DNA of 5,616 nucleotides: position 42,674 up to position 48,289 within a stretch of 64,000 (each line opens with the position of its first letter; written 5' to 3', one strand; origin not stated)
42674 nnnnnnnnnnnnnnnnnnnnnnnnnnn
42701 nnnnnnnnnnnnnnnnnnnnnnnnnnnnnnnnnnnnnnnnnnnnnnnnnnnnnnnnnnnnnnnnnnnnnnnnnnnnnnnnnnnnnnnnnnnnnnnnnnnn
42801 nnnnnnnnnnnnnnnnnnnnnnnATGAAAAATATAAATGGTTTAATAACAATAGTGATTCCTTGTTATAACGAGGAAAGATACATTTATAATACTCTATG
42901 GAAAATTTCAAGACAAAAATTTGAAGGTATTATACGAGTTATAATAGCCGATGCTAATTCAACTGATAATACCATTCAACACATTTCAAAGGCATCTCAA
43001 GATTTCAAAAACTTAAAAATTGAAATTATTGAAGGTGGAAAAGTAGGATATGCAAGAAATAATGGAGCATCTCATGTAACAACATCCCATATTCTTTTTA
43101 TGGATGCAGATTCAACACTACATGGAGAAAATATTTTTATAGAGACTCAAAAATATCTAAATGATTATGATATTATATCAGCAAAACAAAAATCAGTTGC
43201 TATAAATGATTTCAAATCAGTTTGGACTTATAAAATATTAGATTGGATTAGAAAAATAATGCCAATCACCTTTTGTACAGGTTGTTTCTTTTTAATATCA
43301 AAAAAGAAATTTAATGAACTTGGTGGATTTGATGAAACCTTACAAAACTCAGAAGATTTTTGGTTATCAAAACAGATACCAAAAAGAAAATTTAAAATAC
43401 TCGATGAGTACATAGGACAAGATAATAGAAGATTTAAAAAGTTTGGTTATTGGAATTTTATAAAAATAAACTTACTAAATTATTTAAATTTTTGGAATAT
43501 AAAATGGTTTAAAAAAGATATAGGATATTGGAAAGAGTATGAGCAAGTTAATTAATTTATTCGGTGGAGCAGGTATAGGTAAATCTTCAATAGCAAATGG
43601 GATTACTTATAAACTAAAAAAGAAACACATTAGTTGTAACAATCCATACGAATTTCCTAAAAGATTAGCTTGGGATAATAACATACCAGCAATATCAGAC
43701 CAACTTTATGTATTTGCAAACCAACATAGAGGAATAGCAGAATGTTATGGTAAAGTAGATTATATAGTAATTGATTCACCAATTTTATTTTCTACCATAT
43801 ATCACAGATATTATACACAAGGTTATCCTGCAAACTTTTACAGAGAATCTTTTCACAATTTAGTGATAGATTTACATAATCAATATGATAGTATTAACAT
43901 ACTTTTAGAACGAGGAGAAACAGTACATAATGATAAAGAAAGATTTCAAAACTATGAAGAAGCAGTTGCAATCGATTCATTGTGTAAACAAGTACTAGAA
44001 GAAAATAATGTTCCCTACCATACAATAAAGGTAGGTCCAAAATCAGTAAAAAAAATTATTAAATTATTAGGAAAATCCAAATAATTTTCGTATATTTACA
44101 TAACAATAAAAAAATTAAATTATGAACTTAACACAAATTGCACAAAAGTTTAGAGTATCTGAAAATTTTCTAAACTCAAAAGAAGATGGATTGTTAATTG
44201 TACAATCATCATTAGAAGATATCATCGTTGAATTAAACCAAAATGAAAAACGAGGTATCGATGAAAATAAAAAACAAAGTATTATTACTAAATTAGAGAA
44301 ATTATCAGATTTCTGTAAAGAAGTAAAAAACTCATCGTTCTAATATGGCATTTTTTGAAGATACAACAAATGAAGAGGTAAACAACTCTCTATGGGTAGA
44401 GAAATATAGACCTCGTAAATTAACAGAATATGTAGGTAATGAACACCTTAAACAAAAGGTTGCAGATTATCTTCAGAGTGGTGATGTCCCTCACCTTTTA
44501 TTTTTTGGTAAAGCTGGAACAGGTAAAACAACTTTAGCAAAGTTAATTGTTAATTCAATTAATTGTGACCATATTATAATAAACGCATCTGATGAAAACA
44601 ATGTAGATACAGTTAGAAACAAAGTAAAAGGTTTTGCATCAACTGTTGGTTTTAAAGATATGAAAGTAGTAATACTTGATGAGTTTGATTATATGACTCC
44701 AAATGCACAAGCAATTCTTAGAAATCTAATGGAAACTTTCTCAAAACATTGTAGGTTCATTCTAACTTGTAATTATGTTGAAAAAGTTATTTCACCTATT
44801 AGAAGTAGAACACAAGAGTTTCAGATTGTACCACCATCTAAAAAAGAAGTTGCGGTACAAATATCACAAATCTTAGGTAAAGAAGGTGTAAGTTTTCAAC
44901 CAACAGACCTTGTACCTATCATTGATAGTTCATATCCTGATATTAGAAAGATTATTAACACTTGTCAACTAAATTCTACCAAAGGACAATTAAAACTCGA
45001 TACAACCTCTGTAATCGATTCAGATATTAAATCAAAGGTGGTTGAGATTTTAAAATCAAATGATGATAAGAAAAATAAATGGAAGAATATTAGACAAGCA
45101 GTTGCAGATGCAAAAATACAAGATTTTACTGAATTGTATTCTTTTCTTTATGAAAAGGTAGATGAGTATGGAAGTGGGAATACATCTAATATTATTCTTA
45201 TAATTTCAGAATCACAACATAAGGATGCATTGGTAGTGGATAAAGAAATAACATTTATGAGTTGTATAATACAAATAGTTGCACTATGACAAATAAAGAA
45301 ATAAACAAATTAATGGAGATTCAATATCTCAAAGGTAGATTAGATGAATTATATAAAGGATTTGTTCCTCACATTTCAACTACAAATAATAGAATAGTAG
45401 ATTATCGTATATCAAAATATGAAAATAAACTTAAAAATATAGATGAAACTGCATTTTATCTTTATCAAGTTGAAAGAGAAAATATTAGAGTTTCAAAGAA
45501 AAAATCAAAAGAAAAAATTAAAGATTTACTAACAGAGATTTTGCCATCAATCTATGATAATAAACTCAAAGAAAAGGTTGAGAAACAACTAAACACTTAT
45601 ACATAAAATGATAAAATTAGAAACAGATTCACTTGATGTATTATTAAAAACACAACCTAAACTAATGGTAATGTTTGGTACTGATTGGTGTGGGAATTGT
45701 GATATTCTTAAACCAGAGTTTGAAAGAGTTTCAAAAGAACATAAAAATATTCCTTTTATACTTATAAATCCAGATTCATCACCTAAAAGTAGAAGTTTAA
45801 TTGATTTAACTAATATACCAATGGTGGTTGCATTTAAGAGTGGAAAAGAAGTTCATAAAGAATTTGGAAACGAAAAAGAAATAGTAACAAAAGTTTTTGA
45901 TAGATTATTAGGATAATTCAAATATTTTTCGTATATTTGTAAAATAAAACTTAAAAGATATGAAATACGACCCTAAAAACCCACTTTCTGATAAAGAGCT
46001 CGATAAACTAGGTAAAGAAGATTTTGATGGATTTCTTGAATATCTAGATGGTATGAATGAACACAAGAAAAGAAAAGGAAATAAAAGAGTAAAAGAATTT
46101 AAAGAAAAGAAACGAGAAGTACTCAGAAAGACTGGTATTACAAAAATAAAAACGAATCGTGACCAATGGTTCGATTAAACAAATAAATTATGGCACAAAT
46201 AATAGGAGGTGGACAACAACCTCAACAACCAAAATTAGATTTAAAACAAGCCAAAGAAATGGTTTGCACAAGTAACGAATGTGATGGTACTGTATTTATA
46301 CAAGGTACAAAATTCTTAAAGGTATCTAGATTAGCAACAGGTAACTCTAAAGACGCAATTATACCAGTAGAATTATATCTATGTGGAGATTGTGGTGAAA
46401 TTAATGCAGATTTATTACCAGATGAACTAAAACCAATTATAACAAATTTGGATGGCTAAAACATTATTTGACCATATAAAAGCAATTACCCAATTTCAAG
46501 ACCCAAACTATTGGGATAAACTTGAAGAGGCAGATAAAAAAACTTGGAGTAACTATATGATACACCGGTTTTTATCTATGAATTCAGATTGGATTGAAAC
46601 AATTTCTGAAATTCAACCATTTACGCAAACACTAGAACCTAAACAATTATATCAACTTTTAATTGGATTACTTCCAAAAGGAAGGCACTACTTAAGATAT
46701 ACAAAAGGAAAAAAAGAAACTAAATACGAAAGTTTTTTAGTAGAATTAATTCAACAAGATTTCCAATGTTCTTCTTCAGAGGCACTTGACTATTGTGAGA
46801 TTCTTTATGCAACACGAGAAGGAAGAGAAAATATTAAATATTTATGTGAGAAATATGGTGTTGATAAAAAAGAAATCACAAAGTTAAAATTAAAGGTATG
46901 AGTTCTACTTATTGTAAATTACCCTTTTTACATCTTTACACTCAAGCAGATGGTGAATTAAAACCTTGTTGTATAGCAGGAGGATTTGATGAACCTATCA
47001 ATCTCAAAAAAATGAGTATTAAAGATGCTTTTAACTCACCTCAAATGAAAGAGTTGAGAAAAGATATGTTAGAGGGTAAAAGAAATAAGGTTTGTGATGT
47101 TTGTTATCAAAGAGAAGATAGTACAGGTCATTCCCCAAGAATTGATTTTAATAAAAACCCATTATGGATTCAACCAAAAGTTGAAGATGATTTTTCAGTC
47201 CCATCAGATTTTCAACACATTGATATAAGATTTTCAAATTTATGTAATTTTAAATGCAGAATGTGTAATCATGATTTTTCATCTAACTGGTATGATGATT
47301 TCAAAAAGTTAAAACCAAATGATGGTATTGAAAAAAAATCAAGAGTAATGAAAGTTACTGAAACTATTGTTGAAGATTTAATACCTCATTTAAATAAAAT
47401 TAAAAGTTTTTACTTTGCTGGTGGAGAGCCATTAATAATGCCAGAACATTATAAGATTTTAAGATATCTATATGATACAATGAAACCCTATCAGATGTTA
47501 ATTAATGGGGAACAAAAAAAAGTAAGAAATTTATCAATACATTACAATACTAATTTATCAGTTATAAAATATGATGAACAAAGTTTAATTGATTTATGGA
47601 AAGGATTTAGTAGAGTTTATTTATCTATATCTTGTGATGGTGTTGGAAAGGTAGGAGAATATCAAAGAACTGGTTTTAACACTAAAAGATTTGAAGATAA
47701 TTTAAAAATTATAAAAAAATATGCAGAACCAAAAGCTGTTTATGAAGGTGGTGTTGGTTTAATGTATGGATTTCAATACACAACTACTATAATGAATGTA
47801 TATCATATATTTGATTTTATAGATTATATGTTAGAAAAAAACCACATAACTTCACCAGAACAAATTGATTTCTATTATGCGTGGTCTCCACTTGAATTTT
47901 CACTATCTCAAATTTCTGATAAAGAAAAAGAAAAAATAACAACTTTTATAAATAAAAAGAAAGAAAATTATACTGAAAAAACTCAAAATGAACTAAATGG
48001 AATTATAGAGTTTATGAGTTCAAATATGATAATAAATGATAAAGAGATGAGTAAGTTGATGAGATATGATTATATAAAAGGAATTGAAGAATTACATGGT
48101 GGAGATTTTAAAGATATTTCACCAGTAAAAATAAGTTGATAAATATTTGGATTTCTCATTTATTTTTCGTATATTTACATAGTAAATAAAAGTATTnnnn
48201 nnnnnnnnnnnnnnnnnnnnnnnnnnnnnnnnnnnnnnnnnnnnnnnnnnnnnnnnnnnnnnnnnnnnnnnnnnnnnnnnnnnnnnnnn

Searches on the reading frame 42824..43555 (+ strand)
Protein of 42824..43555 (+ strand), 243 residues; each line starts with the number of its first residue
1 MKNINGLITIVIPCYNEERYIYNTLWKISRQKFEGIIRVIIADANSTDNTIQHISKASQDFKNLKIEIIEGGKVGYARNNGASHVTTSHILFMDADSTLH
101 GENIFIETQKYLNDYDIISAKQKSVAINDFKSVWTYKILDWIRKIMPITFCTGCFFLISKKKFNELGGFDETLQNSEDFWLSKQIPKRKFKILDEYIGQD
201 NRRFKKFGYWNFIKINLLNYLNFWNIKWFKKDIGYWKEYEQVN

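Call 12: search_protein_families(library=phrogs, proteins=[window:42824-43555:+], max_evalue=0.001)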
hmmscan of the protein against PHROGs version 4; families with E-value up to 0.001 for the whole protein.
window:42824-43555:+ (243 aa): 3 families
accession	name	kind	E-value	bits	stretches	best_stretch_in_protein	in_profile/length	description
phrog_841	-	moron, auxiliary metabolic gene and host takeover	1.5e-09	38.8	1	8-144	4-148/309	GtrB-like O-antigen conversion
phrog_22088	-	unknown function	6.3e-06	26.4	1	8-125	62-183/377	-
phrog_13126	-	moron, auxiliary metabolic gene and host takeover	0.00042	20.6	1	9-103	4-92/394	beta-1,4-glycosyltransferase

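Call 13: search_protein_families(library=pfam, proteins=[window:42824-43555:+], max_evalue=0.001)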
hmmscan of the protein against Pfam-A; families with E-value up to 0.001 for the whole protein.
window:42824-43555:+ (243 aa): 3 families
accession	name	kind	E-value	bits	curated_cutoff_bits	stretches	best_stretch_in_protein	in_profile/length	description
PF00535.33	Glycos_transf_2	-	4.8e-22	79.1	23.3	1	9-166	1-167/168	Glycosyl transferase family 2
PF10111.15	Glyco_tranf_2_2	-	1.4e-14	54.7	27.3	1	9-98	1-93/276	Glycosyltransferase like family 2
PF13641.12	Glyco_tranf_2_3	-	1.1e-11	45.6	27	1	8-179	3-188/230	Glycosyltransferase like family 2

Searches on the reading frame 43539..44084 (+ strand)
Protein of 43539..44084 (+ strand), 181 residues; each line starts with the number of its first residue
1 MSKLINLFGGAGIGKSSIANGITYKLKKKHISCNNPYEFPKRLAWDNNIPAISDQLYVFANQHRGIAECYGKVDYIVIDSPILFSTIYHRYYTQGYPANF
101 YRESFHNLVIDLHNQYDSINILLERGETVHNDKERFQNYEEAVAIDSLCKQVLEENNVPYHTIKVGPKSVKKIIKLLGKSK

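Call 12: search_protein_families(library=phrogs, proteins=[window:43539-44084:+], max_evalue=0.001)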
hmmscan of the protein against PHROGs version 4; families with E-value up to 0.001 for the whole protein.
window:43539-44084:+ (181 aa): 1 family
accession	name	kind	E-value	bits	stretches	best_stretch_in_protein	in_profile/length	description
phrog_2107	-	other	6.2e-13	49.9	1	4-161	5-173/201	thymidylate kinase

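Call 13: search_protein_families(library=pfam, proteins=[window:43539-44084:+], max_evalue=0.001)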
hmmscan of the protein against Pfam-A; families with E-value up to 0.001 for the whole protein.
window:43539-44084:+ (181 aa): 1 family
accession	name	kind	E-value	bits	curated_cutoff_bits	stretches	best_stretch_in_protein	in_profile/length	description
PF13521.12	AAA_28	-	3.4e-12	47.3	27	1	5-164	2-157/164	AAA domain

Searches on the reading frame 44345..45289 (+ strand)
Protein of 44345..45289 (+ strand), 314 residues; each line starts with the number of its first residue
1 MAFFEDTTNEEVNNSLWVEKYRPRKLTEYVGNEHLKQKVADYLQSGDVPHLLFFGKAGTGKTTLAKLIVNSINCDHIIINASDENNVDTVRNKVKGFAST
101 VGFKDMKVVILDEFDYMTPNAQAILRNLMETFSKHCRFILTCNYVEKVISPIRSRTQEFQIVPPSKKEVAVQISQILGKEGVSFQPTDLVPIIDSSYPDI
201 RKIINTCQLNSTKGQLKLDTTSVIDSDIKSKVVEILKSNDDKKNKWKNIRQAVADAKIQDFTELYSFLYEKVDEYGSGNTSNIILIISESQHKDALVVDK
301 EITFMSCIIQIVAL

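Call 12: search_protein_families(library=phrogs, proteins=[window:44345-45289:+], max_evalue=0.001)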
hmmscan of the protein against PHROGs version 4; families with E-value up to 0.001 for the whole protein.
window:44345-45289:+ (314 aa): 10 families
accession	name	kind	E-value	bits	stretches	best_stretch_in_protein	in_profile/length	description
phrog_168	-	DNA, RNA and nucleotide metabolism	1.2e-81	275.8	1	12-311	6-307/314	clamp loader of DNA polymerase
phrog_5846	-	DNA, RNA and nucleotide metabolism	3.7e-40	139.4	1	19-208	8-200/380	clamp loader of DNA polymerase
phrog_11838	-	DNA, RNA and nucleotide metabolism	1.6e-29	104.3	1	13-238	3-234/420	clamp loader of DNA polymerase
phrog_50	-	DNA, RNA and nucleotide metabolism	7.3e-07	29.6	1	27-143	340-475/570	DnaC-like helicase loader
phrog_2376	-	other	1.5e-05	25.5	1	50-156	76-180/363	ATPase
phrog_10401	-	other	3.1e-05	23.9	1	28-83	440-495/667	ATPase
phrog_7485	-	unknown function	5.3e-05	23.3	1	51-116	230-288/430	-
phrog_3757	-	unknown function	0.00015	22.3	1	13-81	92-159/367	-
phrog_325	-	DNA, RNA and nucleotide metabolism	0.00026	20.4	1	11-72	456-514/986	Dda-like helicase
phrog_9172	-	unknown function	0.00092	19.1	0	33-82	91-141/509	-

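Call 13: search_protein_families(library=pfam, proteins=[window:44345-45289:+], max_evalue=0.001)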
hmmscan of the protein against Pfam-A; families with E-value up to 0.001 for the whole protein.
window:44345-45289:+ (314 aa): 13 families
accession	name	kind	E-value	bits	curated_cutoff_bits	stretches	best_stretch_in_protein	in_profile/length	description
PF00004.35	AAA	-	6.3e-18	65.9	21.2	1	51-162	1-129/131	ATPase family associated with various cellular activities (AAA)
PF13177.12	DNA_pol3_delta2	-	7.7e-12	45.9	27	1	79-163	75-159/161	DNA polymerase III, delta subunit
PF13401.12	AAA_22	-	1.5e-08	35.4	27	0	50-94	7-54/130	AAA domain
PF05496.18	RuvB_N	-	1.9e-08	34.6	27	1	22-133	2-112/159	Holliday junction DNA helicase RuvB P-loop domain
PF13173.12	AAA_14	-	2.3e-06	28.1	27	1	53-142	7-97/129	AAA domain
PF00910.28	RNA_helicase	-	1.6e-05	25.7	21.5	1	52-146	2-88/105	RNA helicase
PF01935.23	DUF87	-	2.7e-05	24.8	23.2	0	50-73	25-48/220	Helicase HerA, central domain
PF14532.12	Sigma54_activ_2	-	6.1e-05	23.7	25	1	48-143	22-108/138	Sigma-54 interaction domain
PF07728.20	AAA_5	-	0.00032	21.1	22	0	50-130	1-91/139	AAA domain (dynein-related subfamily)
PF13191.12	AAA_16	-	0.00037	21.5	32.6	0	33-79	6-55/167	AAA ATPase domain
PF25361.1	AAA_lid_RFC1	-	0.0004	20.2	34.9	1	169-208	4-43/59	RFC1-like, AAA+ ATPase lid domain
PF12780.13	AAA_8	-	0.00042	20.1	25.6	1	49-117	25-93/259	P-loop containing dynein motor region D4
PF00931.28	NB-ARC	-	0.00044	20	23.5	0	33-71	2-41/248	NB-ARC domain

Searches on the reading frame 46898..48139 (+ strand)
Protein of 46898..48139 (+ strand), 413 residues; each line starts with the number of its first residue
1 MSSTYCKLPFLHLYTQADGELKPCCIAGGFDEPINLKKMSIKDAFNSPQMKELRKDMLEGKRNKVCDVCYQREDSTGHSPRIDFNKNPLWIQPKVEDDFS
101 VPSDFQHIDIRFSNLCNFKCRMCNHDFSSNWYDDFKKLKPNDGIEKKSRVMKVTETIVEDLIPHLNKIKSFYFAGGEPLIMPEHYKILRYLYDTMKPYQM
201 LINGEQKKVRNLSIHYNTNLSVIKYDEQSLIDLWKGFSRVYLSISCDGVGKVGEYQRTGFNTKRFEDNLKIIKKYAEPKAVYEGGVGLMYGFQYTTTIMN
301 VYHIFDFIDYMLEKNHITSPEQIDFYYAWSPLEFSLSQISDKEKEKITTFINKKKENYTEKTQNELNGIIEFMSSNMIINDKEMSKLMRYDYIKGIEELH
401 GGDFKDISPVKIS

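Call 12: search_protein_families(library=phrogs, proteins=[window:46898-48139:+], max_evalue=0.001)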
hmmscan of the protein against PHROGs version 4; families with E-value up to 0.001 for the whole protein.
window:46898-48139:+ (413 aa): 2 families
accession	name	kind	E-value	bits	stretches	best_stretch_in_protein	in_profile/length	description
phrog_14086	-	other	4.3e-17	63.5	1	4-359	3-310/353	radical SAM domain-containing protein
phrog_13987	-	other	8.4e-06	26.3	1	106-227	15-123/274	radical SAM domain-containing protein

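Call 13: search_protein_families(library=pfam, proteins=[window:46898-48139:+], max_evalue=0.001)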
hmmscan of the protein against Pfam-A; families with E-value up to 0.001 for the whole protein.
window:46898-48139:+ (413 aa): 2 families
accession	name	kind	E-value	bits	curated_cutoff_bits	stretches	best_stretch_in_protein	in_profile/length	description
PF04055.27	Radical_SAM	-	3.5e-08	34.2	29.5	1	111-277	2-138/166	Radical SAM superfamily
PF13186.11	SPASM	-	1.8e-06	28.5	21.5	1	6-69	1-66/67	Iron-sulfur cluster-binding domain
